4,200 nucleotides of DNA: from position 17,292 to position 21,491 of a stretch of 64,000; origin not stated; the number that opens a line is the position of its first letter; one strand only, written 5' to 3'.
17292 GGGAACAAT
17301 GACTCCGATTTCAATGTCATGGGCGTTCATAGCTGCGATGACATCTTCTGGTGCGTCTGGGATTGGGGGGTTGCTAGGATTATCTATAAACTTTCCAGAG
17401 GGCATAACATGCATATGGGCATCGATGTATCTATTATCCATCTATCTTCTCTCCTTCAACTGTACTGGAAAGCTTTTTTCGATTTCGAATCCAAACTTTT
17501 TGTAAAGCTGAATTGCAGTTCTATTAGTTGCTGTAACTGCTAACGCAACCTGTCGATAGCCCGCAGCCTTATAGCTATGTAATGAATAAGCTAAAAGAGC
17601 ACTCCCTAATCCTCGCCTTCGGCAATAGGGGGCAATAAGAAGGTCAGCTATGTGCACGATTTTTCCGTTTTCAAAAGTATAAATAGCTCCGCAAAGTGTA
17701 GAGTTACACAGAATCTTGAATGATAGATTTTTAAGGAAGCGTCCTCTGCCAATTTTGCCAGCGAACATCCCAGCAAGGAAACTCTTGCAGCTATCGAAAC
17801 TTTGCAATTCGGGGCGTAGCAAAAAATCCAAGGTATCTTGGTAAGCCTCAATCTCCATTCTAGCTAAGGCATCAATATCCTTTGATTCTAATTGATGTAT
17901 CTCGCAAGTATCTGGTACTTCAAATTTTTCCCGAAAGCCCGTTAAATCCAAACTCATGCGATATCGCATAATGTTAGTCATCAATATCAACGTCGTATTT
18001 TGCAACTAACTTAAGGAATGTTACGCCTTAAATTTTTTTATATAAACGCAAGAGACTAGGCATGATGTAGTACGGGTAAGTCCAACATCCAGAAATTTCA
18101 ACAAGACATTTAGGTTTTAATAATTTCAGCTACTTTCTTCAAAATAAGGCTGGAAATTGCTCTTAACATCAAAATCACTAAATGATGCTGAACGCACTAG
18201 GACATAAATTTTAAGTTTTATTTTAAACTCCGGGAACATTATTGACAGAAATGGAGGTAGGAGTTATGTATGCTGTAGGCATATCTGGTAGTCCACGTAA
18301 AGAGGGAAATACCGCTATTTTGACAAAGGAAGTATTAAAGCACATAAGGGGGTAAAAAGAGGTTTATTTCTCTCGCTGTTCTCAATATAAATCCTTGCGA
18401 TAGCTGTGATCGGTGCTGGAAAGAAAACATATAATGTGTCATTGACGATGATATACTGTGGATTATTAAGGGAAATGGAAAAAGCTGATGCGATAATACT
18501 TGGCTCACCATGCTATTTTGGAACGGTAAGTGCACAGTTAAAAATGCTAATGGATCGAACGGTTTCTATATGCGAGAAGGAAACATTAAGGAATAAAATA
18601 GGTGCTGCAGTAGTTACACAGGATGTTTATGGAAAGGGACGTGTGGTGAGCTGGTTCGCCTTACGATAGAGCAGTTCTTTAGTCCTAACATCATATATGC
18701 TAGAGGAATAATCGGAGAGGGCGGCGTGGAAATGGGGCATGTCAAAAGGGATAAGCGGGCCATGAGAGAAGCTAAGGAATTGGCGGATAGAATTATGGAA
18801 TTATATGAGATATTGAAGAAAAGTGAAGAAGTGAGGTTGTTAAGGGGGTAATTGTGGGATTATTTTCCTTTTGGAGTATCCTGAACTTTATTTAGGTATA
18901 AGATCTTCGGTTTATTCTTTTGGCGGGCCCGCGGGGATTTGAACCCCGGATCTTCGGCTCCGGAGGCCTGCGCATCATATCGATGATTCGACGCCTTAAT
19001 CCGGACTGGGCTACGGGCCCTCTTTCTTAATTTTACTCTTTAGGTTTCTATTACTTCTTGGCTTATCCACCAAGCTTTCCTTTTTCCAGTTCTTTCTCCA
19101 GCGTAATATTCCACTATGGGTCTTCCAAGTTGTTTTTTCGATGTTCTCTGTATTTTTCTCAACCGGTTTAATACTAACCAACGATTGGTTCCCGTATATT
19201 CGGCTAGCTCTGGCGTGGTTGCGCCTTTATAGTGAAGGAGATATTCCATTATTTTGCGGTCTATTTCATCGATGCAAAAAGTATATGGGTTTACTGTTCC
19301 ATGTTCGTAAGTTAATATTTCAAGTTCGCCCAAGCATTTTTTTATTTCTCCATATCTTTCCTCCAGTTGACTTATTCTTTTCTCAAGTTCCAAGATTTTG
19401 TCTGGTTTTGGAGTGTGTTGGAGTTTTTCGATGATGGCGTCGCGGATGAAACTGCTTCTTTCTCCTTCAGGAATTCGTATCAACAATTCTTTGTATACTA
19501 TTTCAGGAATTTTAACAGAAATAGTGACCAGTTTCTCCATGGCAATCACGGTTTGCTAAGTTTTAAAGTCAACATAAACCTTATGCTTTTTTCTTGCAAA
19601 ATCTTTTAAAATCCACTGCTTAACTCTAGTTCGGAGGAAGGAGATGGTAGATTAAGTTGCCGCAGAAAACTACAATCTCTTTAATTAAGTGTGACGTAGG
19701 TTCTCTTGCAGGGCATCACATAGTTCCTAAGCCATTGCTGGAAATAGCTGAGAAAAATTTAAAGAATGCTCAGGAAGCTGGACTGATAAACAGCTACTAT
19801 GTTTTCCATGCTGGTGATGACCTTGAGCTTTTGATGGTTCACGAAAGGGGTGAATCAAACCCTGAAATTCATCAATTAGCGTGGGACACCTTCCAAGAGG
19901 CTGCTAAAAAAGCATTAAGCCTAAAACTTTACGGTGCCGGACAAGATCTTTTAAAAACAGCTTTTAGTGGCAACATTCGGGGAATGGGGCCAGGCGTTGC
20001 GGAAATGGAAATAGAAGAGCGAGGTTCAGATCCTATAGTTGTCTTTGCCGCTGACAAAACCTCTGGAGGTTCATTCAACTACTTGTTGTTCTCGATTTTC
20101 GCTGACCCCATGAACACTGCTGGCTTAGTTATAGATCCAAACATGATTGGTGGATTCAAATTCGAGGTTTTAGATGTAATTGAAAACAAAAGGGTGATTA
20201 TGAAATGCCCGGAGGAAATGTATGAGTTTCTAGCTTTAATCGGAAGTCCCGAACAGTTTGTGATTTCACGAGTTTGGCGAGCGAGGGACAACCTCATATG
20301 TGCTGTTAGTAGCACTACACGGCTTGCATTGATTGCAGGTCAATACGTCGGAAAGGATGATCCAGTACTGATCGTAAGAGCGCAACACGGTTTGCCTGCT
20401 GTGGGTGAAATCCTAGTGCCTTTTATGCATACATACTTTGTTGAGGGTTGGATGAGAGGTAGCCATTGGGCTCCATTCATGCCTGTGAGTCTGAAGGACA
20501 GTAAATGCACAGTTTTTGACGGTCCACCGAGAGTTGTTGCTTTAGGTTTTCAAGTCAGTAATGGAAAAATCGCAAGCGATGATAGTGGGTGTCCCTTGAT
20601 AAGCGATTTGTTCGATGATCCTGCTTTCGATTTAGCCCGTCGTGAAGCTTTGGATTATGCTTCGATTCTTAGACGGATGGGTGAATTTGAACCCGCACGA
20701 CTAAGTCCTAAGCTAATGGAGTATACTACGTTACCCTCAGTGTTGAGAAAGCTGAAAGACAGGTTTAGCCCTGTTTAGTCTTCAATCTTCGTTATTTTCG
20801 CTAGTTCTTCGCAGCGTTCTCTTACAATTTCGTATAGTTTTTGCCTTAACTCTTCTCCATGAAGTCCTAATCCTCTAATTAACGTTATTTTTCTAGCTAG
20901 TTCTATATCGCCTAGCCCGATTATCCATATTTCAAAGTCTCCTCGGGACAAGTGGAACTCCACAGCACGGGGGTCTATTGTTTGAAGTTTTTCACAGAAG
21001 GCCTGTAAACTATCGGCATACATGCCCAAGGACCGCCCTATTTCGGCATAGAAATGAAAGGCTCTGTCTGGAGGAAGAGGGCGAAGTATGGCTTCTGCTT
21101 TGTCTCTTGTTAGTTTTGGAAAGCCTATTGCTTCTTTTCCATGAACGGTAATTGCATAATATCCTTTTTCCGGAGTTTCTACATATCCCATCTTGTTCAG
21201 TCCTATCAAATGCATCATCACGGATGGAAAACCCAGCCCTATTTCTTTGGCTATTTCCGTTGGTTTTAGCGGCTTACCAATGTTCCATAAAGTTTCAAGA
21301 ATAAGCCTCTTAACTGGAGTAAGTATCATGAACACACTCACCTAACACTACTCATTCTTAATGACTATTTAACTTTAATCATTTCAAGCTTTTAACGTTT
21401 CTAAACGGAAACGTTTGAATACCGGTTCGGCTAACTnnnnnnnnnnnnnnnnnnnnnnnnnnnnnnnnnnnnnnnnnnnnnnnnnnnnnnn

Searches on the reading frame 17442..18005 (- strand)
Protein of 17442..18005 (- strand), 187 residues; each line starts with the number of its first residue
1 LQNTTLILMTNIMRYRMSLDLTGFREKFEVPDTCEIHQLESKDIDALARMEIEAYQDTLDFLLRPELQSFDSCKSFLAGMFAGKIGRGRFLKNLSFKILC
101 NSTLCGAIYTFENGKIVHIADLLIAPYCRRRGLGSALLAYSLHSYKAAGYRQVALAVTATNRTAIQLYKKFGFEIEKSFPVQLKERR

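Call 92: search_protein_families(library=pfam, proteins=[window:17442-18005:-], max_evalue=0.01)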
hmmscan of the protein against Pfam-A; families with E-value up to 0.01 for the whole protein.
window:17442-18005:- (187 aa): 6 families
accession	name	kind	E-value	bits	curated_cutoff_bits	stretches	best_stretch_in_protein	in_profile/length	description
PF00583.31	Acetyltransf_1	-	3.5e-13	50.3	20.7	1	105-173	45-116/116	Acetyltransferase (GNAT) family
PF13508.13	Acetyltransf_7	-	8.1e-11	42.6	27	1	105-174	15-83/84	Acetyltransferase (GNAT) domain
PF13673.13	Acetyltransf_10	-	2.9e-10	40.7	23.6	1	97-174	35-108/128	Acetyltransferase (GNAT) domain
PF08445.16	FR47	-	8.4e-07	29.3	22.1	1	118-175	23-79/86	FR47-like protein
PF13527.13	Acetyltransf_9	-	9.1e-06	26.1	25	1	118-175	74-126/127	Acetyltransferase (GNAT) domain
PF13420.13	Acetyltransf_4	-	0.001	19.5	24.3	1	120-178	79-139/155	Acetyltransferase (GNAT) domain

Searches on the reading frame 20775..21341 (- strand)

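Call 92: search_protein_families(library=pfam, proteins=[window:20775-21341:-], max_evalue=0.01)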
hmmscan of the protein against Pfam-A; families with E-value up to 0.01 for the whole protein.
window:20775-21341:- (188 aa): 4 families
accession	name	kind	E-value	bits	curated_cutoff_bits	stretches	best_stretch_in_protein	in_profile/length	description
PF19027.5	DUF5752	-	2.6e-05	24.1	23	0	95-131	4-42/208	Family of unknown function (DUF5752)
PF01022.26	HTH_5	-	9.1e-05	22.7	22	1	9-55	2-46/47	Bacterial regulatory protein, arsR family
PF01325.25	Fe_dep_repress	-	0.00089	19.9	26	1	14-57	9-55/60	Iron dependent repressor, N-terminal DNA binding domain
PF09339.16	HTH_IclR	-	0.0015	18.7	22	1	14-56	8-50/52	IclR helix-turn-helix domain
